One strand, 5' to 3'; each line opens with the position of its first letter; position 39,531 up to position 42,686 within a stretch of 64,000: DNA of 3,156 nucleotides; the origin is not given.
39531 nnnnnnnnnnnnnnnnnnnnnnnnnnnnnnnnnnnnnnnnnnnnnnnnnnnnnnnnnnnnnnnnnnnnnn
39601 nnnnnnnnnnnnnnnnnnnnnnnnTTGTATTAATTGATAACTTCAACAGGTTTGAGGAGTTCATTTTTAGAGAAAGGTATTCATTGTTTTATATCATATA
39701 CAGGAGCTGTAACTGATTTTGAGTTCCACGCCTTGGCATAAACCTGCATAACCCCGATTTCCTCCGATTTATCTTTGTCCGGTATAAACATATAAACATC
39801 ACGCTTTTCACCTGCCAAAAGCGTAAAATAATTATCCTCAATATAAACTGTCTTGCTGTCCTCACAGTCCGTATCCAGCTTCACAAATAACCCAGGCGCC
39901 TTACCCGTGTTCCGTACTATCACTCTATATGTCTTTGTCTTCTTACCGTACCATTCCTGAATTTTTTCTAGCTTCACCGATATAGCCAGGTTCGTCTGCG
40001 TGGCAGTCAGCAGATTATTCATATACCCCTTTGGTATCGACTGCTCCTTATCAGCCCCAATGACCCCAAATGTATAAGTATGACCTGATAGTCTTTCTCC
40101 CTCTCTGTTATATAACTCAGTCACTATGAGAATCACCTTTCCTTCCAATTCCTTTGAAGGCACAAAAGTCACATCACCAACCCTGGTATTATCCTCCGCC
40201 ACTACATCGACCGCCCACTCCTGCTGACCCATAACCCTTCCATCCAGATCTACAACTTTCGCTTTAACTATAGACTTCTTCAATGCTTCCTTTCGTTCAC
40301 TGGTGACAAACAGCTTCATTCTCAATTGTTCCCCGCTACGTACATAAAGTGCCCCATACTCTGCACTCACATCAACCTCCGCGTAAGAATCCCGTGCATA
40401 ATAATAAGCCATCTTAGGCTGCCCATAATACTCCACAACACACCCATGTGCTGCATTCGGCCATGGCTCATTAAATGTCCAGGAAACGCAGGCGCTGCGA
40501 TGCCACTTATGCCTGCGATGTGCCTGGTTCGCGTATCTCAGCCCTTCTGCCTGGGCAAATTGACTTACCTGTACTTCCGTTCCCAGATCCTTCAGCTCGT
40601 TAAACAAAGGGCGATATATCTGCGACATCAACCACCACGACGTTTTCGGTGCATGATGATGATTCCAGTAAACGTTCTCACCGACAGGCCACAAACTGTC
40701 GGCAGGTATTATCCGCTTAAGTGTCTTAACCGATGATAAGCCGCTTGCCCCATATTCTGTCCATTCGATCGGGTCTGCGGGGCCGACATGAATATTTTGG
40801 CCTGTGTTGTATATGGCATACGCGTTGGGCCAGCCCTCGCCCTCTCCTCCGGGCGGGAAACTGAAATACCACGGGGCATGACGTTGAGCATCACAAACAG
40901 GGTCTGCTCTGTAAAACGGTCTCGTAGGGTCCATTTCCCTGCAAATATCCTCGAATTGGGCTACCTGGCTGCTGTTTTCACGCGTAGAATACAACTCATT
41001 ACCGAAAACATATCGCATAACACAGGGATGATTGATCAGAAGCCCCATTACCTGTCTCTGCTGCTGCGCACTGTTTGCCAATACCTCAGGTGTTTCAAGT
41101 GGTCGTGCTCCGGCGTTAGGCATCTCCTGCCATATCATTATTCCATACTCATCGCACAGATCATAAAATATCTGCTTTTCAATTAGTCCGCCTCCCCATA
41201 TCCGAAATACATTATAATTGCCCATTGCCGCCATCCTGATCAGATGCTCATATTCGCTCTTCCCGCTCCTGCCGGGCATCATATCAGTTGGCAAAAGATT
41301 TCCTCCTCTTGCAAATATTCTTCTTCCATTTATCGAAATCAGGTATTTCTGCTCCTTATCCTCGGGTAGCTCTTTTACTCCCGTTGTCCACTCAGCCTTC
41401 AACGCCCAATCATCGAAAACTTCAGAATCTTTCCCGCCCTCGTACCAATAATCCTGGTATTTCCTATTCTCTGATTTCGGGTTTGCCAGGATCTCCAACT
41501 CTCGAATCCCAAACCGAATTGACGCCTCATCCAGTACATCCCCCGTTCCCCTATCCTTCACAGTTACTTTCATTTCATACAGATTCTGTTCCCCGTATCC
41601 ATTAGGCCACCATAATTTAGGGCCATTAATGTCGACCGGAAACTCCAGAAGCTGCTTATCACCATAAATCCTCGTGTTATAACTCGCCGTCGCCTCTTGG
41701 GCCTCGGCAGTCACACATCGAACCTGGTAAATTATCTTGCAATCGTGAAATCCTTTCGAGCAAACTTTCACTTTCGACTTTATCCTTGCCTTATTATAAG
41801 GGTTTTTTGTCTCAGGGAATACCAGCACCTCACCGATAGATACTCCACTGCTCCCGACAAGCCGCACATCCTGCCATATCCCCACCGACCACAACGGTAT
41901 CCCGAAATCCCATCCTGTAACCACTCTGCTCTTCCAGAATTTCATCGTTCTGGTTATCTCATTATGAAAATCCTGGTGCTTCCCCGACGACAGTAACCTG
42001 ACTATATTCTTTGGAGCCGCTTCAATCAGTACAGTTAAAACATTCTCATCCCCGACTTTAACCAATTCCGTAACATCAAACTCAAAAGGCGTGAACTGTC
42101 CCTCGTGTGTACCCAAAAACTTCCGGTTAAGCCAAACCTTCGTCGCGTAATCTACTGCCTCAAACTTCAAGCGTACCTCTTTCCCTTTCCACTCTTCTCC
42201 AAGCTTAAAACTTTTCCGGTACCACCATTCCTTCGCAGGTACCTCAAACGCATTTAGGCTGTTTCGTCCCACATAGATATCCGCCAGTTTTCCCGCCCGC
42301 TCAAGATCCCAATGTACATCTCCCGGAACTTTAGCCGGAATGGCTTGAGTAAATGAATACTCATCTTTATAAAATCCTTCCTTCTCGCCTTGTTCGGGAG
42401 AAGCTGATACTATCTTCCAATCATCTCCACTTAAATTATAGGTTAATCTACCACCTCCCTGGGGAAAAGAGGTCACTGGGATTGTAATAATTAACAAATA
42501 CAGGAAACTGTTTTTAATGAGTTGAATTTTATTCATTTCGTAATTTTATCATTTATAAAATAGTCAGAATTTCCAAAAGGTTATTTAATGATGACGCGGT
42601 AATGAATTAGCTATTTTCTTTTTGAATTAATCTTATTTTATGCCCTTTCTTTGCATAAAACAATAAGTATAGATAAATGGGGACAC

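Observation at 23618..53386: Three-member family 'X' (23618-25786, 37453-39624, 51131-53386): candidate new TIM-barrel glycosidase family with GH-D-like motif logic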

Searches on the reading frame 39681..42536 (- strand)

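Call 10: search_protein_families(library=pfam, proteins=[window:39681-42536:-], max_evalue=0.001)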
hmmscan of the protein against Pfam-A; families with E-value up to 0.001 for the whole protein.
window:39681-42536:- (951 aa): 9 families
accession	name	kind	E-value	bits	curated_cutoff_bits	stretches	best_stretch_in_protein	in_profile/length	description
PF22666.2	Glyco_hydro_2_N2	-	8.6e-31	107.7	27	1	64-222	10-167/167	Glycosyl hydrolase 2 galactose-binding domain-like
PF02837.24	Glyco_hydro_2_N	-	2.4e-16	60.6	28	1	95-171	56-133/169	Glycosyl hydrolases family 2, sugar binding domain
PF00703.27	Glyco_hydro_2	-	1.8e-12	48.4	23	1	239-345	8-109/109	Glycosyl hydrolases family 2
PF18368.7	Ig_GlcNase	-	8e-07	29.6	26.3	1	852-932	25-100/105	Exo-beta-D-glucosaminidase Ig-fold domain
PF02836.23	Glyco_hydro_2_C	-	5.1e-06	26.3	21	1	398-541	6-158/302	Glycosyl hydrolases family 2, TIM barrel domain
PF17753.7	Ig_mannosidase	-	1.4e-05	25.2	22.6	1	868-918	15-60/81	Ig-fold domain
PF17786.7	Mannosidase_ig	-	4e-05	24.5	23.4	1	740-823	3-86/91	Mannosidase Ig/CBM-like domain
PF13364.12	BetaGal_ABD2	-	0.00027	22.1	23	0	105-173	38-108/112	Beta-galactosidase second all-beta domain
PF22907.2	Ams1-like_1st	-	0.00077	19.7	27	0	104-176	45-116/145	Alpha-mannosidase, jelly roll domain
